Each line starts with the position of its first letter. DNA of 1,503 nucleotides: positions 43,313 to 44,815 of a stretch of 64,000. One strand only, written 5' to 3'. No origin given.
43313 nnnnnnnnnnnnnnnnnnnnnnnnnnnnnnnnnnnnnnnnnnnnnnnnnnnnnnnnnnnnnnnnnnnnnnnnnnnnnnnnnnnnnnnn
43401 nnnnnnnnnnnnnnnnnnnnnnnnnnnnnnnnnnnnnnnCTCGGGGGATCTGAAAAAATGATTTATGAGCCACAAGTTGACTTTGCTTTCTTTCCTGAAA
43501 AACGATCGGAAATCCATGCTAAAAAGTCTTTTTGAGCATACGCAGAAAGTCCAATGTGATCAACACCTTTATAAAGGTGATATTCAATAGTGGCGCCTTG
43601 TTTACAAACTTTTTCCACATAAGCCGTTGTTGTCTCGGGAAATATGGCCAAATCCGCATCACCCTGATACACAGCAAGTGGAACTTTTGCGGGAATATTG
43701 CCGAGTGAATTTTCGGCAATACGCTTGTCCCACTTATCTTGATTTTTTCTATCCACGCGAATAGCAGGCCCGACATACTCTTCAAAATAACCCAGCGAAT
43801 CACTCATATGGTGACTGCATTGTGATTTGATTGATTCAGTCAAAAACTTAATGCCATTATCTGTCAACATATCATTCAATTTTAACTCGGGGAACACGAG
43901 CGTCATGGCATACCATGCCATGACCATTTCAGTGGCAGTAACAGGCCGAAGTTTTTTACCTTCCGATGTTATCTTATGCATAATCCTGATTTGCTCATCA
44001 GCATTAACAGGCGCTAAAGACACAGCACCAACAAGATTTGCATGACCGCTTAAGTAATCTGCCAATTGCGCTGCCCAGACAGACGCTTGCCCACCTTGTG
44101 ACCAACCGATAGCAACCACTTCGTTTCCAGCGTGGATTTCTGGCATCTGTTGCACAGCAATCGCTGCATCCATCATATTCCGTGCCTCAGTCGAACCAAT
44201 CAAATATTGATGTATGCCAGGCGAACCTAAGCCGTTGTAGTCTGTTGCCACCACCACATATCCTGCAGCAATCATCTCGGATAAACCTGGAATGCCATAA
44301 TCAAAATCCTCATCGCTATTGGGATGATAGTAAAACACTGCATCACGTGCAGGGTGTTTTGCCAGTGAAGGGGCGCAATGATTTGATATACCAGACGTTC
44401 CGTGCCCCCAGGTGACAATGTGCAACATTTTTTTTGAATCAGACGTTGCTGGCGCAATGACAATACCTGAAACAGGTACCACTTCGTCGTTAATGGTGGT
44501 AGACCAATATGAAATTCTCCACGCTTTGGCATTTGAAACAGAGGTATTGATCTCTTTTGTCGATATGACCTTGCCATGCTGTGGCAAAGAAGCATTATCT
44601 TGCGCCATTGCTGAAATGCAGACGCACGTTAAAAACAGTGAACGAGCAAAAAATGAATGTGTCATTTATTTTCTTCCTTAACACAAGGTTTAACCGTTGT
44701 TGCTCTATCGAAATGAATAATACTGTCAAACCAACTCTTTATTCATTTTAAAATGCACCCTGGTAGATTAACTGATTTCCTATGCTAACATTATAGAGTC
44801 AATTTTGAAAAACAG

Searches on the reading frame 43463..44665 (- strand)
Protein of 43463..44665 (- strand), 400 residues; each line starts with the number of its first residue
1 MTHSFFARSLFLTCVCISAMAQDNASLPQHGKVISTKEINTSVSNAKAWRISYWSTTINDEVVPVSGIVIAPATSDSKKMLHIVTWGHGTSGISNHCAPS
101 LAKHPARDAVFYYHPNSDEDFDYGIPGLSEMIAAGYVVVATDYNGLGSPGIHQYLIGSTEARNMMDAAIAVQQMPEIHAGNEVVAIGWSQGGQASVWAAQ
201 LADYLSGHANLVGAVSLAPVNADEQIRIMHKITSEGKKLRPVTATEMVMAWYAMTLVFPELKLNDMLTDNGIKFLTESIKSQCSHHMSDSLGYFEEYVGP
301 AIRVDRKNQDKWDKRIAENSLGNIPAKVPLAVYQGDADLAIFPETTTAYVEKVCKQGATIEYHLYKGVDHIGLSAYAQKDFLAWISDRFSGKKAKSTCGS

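Call 5: search_protein_families(library=pfam, proteins=[window:43463-44665:-])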
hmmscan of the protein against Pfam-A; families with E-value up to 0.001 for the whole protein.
window:43463-44665:- (400 aa): 4 families
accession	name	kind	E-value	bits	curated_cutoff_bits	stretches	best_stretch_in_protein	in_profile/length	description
PF03583.20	LIP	-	2.8e-19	70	23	1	129-395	20-284/286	Secretory lipase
PF00326.27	Peptidase_S9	-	6.8e-11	42.5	22.6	1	304-387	121-208/213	Prolyl oligopeptidase family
PF12146.15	Hydrolase_4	-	1.5e-06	28.1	27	1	130-370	26-232/239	Serine aminopeptidase, S33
PF12697.13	Abhydrolase_6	-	0.00021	22.5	26.3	1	119-370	12-204/217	Alpha/beta hydrolase family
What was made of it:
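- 43463..44665 (-): Intact secretory-lipase-family gene (400 aa). Its ATG overlaps the relic ere' stop codon as ATGA. Pfam PF03583, E=2.8e-19 (call 5).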

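Call 20: find_related_loci(query=window:43466-44665:-, collection=metagenome_contigs, flank=8000)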
Query window:43466-44665:- (400 aa) in metagenome_contigs; peptide patterns used: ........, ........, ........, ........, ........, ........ (x = any residue, [..] = any of these).
97 stretches matched a pattern, but none encodes a relative of the query by tblastn (E <= 1e-3).

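Call 26: find_homologous_proteins(query=window:43466-44665:-, max_evalue=1e-20)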
Query window:43466-44665:- (400 aa): 241 proteins with E <= 1e-20 among 6420 candidates; the best 120 are listed.
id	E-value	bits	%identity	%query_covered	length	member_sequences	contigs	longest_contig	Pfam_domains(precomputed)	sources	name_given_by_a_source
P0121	4.1e-271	917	100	100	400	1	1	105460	PF00326.28,PF03583.21,PF12146.16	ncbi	ncbi:MAG: alpha/beta hydrolase family protein [Gammaproteobacteria bacterium]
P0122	1.1e-159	550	61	99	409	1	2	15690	PF00326.28,PF03583.21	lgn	-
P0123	6.9e-144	498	58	93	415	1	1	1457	PF00326.28,PF03583.21,PF12146.16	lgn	-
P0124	9.0e-141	488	52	100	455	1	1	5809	PF00326.28,PF03583.21,PF12146.16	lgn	-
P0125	1.8e-136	473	57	93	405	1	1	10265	PF00326.28,PF03583.21,PF12146.16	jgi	jgi:pimeloyl-ACP methyl ester carboxylesterase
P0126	9.8e-136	471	53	99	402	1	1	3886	PF00326.28,PF03583.21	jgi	jgi:pimeloyl-ACP methyl ester carboxylesterase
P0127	5.6e-134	465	56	93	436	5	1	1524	PF00326.28,PF03583.21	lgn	-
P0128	7.5e-134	465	55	93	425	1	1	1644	PF00326.28,PF03583.21,PF12146.16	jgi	jgi:pimeloyl-ACP methyl ester carboxylesterase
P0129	9.8e-134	464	54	93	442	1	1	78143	PF00326.28,PF03583.21,PF12146.16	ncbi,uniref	ncbi:lipase family protein [Xanthobacter sp. KR7-225]|uniref:lipase family protein n=1 Tax=Xanthobac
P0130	1.8e-133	464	54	93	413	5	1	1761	PF00326.28,PF03583.21,PF12146.16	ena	-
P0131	2.6e-133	463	55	93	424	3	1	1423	PF03583.21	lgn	-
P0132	4.0e-133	462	54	93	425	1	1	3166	PF00326.28,PF03583.21,PF12146.16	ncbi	-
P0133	3.5e-132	459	54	93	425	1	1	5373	PF00326.28,PF03583.21,PF12146.16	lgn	-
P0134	1.5e-131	457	53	93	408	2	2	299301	PF00326.28,PF03583.21,PF12146.16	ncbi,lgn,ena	-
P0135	5.1e-131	455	54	93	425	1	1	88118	PF00326.28,PF03583.21,PF12146.16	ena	-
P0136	3.5e-129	449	53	93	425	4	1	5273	PF00326.28,PF03583.21,PF12146.16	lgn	-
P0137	7.6e-129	448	53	93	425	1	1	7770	PF00326.28,PF03583.21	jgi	jgi:hypothetical protein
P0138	8.9e-128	445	53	93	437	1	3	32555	PF03583.21,PF12146.16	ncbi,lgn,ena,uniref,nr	ncbi:lipase family protein [uncultured Rhodoblastus sp.]|uniref:lipase family protein n=1 Tax=uncult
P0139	6.1e-127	442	53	93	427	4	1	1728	PF00326.28,PF03583.21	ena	-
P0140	8.9e-127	442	53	93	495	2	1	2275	PF00326.28,PF03583.21,PF12146.16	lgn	-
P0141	1.4e-126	441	56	85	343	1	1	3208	PF00326.28,PF03583.21,PF12146.16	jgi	jgi:pimeloyl-ACP methyl ester carboxylesterase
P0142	4.9e-126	439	54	92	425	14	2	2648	PF00326.28,PF12697.14,PF03583.21,PF12146.16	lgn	-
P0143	1.4e-119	418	52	92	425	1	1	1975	PF00326.28,PF03583.21,PF12146.16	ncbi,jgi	jgi:pimeloyl-ACP methyl ester carboxylesterase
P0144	2.0e-119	417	51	93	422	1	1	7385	PF00326.28,PF03583.21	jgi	jgi:pimeloyl-ACP methyl ester carboxylesterase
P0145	2.1e-119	417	52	92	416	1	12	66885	PF00326.28,PF03583.21,PF12146.16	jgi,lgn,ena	-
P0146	2.2e-118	414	53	91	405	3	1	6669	PF00326.28,PF12697.14,PF03583.21,PF12146.16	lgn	-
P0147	5.2e-118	413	49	95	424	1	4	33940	PF03583.21,PF12146.16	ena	-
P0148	1.2e-117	412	51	93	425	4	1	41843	PF03583.21,PF12146.16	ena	-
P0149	2.4e-117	410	50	93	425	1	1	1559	PF00326.28,PF03583.21,PF12146.16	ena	-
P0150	2.6e-116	407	54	83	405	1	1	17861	PF00326.28,PF03583.21,PF12146.16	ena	-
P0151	3.2e-115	404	49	93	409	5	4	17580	PF00326.28,PF03583.21,PF00561.27,PF12146.16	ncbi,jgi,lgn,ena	ncbi:MAG: lipase family protein [Deltaproteobacteria bacterium]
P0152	3.9e-113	397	50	94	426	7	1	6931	PF03583.21,PF12146.16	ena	-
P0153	4.5e-113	396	49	92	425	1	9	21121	PF00326.28,PF03583.21,PF12146.16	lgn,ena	-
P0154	2.9e-109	384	48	93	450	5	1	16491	PF03583.21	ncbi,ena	-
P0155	1.4e-102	362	59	69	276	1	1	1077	PF00326.28,PF03583.21,PF12146.16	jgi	-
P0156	3.8e-93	331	43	94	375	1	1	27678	PF03583.21,PF12146.16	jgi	jgi:pimeloyl-ACP methyl ester carboxylesterase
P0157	4.6e-92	327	51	75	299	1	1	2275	PF03583.21,PF00561.27,PF12146.16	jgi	jgi:pimeloyl-ACP methyl ester carboxylesterase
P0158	3.1e-81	292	52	64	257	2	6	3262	PF12697.14,PF03583.21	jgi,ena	jgi:pimeloyl-ACP methyl ester carboxylesterase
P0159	1.1e-60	224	34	97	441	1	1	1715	PF03583.21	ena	-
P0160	1.2e-58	217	32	92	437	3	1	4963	PF03583.21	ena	-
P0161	9.3e-58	214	34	93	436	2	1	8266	PF12697.14,PF03583.21,PF00561.27,PF12146.16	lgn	-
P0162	2.7e-57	213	34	93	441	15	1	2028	PF03583.21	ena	-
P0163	9.4e-56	208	36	91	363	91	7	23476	PF03583.21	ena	-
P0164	1.9e-53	200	34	89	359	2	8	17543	PF03583.21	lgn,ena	-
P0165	2.5e-53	200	34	91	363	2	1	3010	PF03583.21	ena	-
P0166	3.4e-53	199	33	90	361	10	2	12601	PF03583.21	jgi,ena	-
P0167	2.2e-52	197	33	92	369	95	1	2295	PF03583.21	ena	-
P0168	2.3e-52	197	33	92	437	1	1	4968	PF12697.14,PF03583.21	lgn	-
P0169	4.7e-52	196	33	92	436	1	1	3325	PF00326.28,PF12697.14,PF03583.21,PF00561.27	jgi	-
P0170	5.8e-52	195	33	93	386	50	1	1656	PF03583.21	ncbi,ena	-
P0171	1.5e-51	194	33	90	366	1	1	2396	PF03583.21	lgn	-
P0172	1.6e-51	194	34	86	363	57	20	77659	PF03583.21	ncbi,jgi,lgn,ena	jgi:hypothetical protein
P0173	7.9e-51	192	32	92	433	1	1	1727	PF12697.14,PF03583.21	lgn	-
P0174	4.2e-50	189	32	90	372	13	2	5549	PF03583.21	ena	-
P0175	2.1e-49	187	31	90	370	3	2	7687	PF03583.21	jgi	-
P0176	1.0e-48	185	31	89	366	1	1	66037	PF03583.21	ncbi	-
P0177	1.4e-48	184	33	89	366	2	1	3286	PF03583.21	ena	-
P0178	1.1e-47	181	33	89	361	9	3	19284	PF03583.21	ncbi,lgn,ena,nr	ncbi:MAG: hypothetical protein EBX39_07200 [Actinobacteria bacterium]|nr:hypothetical protein [Actin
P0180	1.2e-46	178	32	92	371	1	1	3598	PF03583.21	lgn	-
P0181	2.7e-44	170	32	95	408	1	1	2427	PF00326.28,PF12697.14,PF03583.21,PF12146.16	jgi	jgi:pimeloyl-ACP methyl ester carboxylesterase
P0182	6.6e-44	169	32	95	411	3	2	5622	PF00326.28,PF12697.14,PF03583.21,PF12146.16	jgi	jgi:pimeloyl-ACP methyl ester carboxylesterase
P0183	8.4e-44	168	32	100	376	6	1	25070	PF00326.28,PF12697.14,PF03583.21,PF00561.27,PF12146.16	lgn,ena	-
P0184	2.2e-43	167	31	93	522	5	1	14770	PF00326.28,PF12697.14,PF03583.21,PF00561.27,PF12146.16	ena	-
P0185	3.6e-43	166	32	95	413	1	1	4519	PF00326.28,PF12697.14,PF03583.21,PF12146.16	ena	-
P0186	4.4e-43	166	33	92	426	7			PF00326.28,PF12697.14,PF03583.21,PF12146.16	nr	nr:alpha/beta fold hydrolase [Bradyrhizobium symbiodeficiens]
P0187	5.6e-43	166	32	93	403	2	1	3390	PF12697.14,PF03583.21,PF12146.16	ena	-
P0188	5.7e-43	166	32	95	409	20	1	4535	PF00326.28,PF12697.14,PF03583.21,PF12146.16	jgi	jgi:acetyl esterase/lipase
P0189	9.3e-43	165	32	95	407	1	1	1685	PF00326.28,PF12697.14,PF03583.21,PF12146.16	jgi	jgi:pimeloyl-ACP methyl ester carboxylesterase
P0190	1.1e-42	165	33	95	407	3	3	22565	PF00326.28,PF12697.14,PF03583.21,PF12146.16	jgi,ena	-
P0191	1.3e-42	164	32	95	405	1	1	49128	PF00326.28,PF12697.14,PF03583.21,PF12146.16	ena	-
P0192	2.0e-42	164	32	95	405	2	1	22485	PF00326.28,PF12697.14,PF03583.21,PF12146.16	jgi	jgi:pimeloyl-ACP methyl ester carboxylesterase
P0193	2.2e-42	164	31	93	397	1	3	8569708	PF00326.28,PF12697.14,PF03583.21,PF12146.16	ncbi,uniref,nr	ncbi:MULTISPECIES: alpha/beta fold hydrolase [unclassified Bradyrhizobium]|uniref:alpha/beta fold hy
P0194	2.6e-42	163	31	93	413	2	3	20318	PF00326.28,PF12697.14,PF03583.21,PF12146.16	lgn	-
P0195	3.1e-42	163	31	93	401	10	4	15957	PF00326.28,PF12697.14,PF03583.21,PF12146.16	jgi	jgi:pimeloyl-ACP methyl ester carboxylesterase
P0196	3.9e-42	163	31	93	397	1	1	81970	PF00326.28,PF12697.14,PF03583.21,PF12146.16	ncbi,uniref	ncbi:lipase family protein [Bradyrhizobium sp. ISRA442]|uniref:alpha/beta fold hydrolase n=1 Tax=Bra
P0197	6.4e-42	162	32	95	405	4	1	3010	PF00326.28,PF12697.14,PF03583.21,PF12146.16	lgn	-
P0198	7.3e-42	162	32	95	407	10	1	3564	PF00326.28,PF12697.14,PF03583.21,PF12146.16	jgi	jgi:pimeloyl-ACP methyl ester carboxylesterase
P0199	8.0e-42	162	31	99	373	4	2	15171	PF00326.28,PF12697.14,PF03583.21,PF00561.27,PF12146.16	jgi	jgi:pimeloyl-ACP methyl ester carboxylesterase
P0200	1.3e-41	161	32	89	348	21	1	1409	PF00326.28,PF12697.14,PF03583.21,PF12146.16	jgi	jgi:pimeloyl-ACP methyl ester carboxylesterase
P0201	1.7e-41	161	31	95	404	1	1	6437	PF00326.28,PF12697.14,PF03583.21,PF12146.16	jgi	jgi:acetyl esterase/lipase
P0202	1.8e-41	161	30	93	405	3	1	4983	PF00326.28,PF12697.14,PF03583.21,PF12146.16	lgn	-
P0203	2.0e-41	161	31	93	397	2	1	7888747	PF00326.28,PF12697.14,PF03583.21,PF12146.16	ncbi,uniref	ncbi:alpha/beta fold hydrolase [Bradyrhizobium sp. STM 3557]|uniref:alpha/beta fold hydrolase n=1 Ta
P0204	2.7e-41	160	30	93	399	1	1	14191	PF00326.28,PF12697.14,PF03583.21,PF12146.16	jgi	jgi:pimeloyl-ACP methyl ester carboxylesterase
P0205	2.9e-41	160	30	93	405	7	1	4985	PF00326.28,PF12697.14,PF03583.21,PF12146.16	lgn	-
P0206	3.1e-41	160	31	92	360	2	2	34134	PF00326.28,PF07859.20,PF12697.14,PF03583.21,PF00561.27,PF12146.16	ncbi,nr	ncbi:MAG: alpha/beta fold hydrolase [Sphingomonadales bacterium]|nr:alpha/beta fold hydrolase [Sphin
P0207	3.4e-41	160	30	93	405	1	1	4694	PF00326.28,PF12697.14,PF03583.21,PF12146.16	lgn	-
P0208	3.4e-41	160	31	95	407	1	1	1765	PF00326.28,PF12697.14,PF03583.21,PF12146.16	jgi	-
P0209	3.8e-41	160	30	96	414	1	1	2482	PF12697.14,PF03583.21,PF12146.16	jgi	jgi:pimeloyl-ACP methyl ester carboxylesterase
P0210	5.9e-41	159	30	93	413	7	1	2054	PF00326.28,PF12697.14,PF03583.21,PF12146.16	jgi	jgi:alpha-beta hydrolase superfamily lysophospholipase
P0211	7.2e-41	159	31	92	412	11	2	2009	PF00326.28,PF03583.21,PF12146.16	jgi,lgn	jgi:pimeloyl-ACP methyl ester carboxylesterase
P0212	9.0e-41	158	30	93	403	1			PF00326.28,PF12697.14,PF03583.21,PF12146.16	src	-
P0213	9.7e-41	158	31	95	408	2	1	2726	PF00326.28,PF12697.14,PF03583.21,PF12146.16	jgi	jgi:pimeloyl-ACP methyl ester carboxylesterase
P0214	1.0e-40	158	29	96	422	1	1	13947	PF00326.28,PF12697.14,PF03583.21,PF12146.16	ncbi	-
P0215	1.9e-40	157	31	95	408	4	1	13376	PF00326.28,PF12697.14,PF03583.21,PF12146.16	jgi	jgi:pimeloyl-ACP methyl ester carboxylesterase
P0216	2.0e-40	157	30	93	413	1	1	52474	PF00326.28,PF12697.14,PF03583.21,PF12146.16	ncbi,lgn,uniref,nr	ncbi:alpha/beta fold hydrolase [Bradyrhizobium vignae]|uniref:Alpha/beta fold hydrolase n=1 Tax=Brad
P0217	2.2e-40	157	31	92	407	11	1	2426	PF00326.28,PF03583.21,PF12146.16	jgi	-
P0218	2.3e-40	157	31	92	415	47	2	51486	PF00326.28,PF12697.14,PF03583.21,PF12146.16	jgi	jgi:pimeloyl-ACP methyl ester carboxylesterase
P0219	3.2e-40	157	31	95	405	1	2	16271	PF00326.28,PF12697.14,PF03583.21,PF12146.16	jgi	jgi:pimeloyl-ACP methyl ester carboxylesterase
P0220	3.2e-40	157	32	93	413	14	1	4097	PF00326.28,PF12697.14,PF03583.21,PF12146.16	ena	-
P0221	4.1e-40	156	32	95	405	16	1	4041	PF00326.28,PF12697.14,PF03583.21,PF12146.16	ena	-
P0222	4.2e-40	156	32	95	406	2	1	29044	PF00326.28,PF12697.14,PF03583.21,PF12146.16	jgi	jgi:acetyl esterase/lipase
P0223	5.1e-40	156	31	95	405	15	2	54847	PF00326.28,PF12697.14,PF03583.21,PF12146.16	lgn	-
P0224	5.3e-40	156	31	89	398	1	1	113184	PF00326.28,PF12697.14,PF03583.21,PF00561.27,PF12146.16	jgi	jgi:pimeloyl-ACP methyl ester carboxylesterase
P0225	5.7e-40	156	31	95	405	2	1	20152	PF00326.28,PF12697.14,PF03583.21,PF12146.16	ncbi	-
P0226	6.3e-40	156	31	95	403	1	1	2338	PF00326.28,PF12697.14,PF03583.21,PF12146.16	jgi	jgi:pimeloyl-ACP methyl ester carboxylesterase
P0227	6.4e-40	156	33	93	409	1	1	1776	PF00326.28,PF12697.14,PF03583.21,PF12146.16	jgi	jgi:pimeloyl-ACP methyl ester carboxylesterase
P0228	7.9e-40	155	32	95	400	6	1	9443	PF00326.28,PF12697.14,PF03583.21,PF12146.16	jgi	jgi:pimeloyl-ACP methyl ester carboxylesterase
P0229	9.8e-40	155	31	95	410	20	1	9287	PF00326.28,PF12697.14,PF03583.21,PF12146.16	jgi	jgi:pimeloyl-ACP methyl ester carboxylesterase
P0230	9.9e-40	155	31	95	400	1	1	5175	PF00326.28,PF12697.14,PF03583.21,PF12146.16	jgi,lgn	jgi:acetyl esterase/lipase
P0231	1.1e-39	155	31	95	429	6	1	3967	PF03583.21,PF12146.16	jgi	jgi:pimeloyl-ACP methyl ester carboxylesterase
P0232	1.3e-39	155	31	93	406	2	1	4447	PF00326.28,PF12697.14,PF03583.21,PF12146.16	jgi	jgi:pimeloyl-ACP methyl ester carboxylesterase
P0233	1.5e-39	154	31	95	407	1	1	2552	PF00326.28,PF12697.14,PF03583.21,PF12146.16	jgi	jgi:pimeloyl-ACP methyl ester carboxylesterase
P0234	1.5e-39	154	30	92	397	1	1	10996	PF00326.28,PF07859.20,PF12697.14,PF03583.21,PF00561.27,PF12146.16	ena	-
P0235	1.5e-39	154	32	93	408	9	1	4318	PF00326.28,PF12697.14,PF03583.21,PF12146.16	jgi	jgi:pimeloyl-ACP methyl ester carboxylesterase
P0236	2.0e-39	154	29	95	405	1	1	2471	PF12697.14,PF03583.21,PF12146.16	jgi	jgi:acetyl esterase/lipase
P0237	2.1e-39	154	30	95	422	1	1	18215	PF00326.28,PF12697.14,PF03583.21,PF12146.16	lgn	-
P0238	2.4e-39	154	31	95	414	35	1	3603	PF00326.28,PF12697.14,PF03583.21,PF12146.16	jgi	jgi:pimeloyl-ACP methyl ester carboxylesterase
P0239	2.5e-39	154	31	92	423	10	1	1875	PF00326.28,PF12697.14,PF03583.21,PF12146.16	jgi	jgi:acetyl esterase/lipase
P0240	2.7e-39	154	30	92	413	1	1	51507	PF12697.14,PF03583.21,PF12146.16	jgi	jgi:pimeloyl-ACP methyl ester carboxylesterase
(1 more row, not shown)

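Call 27: find_encoding_contigs(protein=P0122, flank=8000, max_places=3)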
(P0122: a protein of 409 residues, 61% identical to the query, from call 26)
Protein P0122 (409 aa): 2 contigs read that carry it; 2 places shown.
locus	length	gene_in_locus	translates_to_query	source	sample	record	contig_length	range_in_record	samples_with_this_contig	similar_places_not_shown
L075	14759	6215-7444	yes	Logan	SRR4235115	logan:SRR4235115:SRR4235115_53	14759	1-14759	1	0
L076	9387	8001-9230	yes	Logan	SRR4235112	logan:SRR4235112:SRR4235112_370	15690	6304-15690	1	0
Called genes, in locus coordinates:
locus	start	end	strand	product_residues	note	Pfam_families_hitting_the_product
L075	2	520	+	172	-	?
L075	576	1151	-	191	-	PF02545:Maf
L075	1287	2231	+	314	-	PF03547:Mem_trans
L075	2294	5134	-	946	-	PF13205:Big_5, PF07588:DUF1554, PF13205:Big_5, PF07588:DUF1554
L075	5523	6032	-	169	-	PF00583:Acetyltransf_1, PF13673:Acetyltransf_10 (weak), PF13508:Acetyltransf_7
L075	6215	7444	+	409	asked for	PF03583:LIP, PF00326:Peptidase_S9 (faint)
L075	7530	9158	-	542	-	PF00082:Peptidase_S8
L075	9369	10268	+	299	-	PF00126:HTH_1, PF03466:LysR_substrate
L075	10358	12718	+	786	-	PF07494:Reg_prop (faint), PF20067:SSL_N (faint), PF11725:AvrE_T3Es (faint)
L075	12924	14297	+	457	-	PF00196:GerE (weak)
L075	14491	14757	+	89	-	?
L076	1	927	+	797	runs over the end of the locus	PF02838:Glyco_hydro_20b, PF00728:Glyco_hydro_20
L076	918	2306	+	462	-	PF00875:DNA_photolyase, PF03441:FAD_binding_7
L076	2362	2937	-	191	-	PF02545:Maf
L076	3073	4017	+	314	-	PF03547:Mem_trans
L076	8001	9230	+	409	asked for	PF03583:LIP, PF00326:Peptidase_S9 (faint)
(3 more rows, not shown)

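Call 28: find_encoding_contigs(protein=P0125, flank=8000, max_places=3)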
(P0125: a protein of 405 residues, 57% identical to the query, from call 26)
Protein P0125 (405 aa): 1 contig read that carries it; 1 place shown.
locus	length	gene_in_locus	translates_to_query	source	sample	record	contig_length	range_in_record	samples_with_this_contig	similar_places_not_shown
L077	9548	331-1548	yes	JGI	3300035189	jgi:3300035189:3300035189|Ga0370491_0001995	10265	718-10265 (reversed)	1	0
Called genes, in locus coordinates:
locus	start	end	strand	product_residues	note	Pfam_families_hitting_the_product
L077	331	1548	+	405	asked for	PF03583:LIP, PF00326:Peptidase_S9 (faint), PF12146:Hydrolase_4 (weak)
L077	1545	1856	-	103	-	PF01726:LexA_DNA_bind, PF09339:HTH_IclR (weak)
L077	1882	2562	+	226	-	PF13384:HTH_23, PF13551:HTH_29, PF13565:HTH_32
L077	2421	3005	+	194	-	PF13358:DDE_3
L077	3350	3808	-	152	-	PF07690:MFS_1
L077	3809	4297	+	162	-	PF04079:SMC_ScpB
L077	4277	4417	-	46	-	-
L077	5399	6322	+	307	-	PF02401:LYTB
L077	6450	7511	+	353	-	PF04055:Radical_SAM, PF11946:DUF3463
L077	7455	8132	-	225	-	PF01048:PNP_UDP_1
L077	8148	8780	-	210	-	PF05494:MlaC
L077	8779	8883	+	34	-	-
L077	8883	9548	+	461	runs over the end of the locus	?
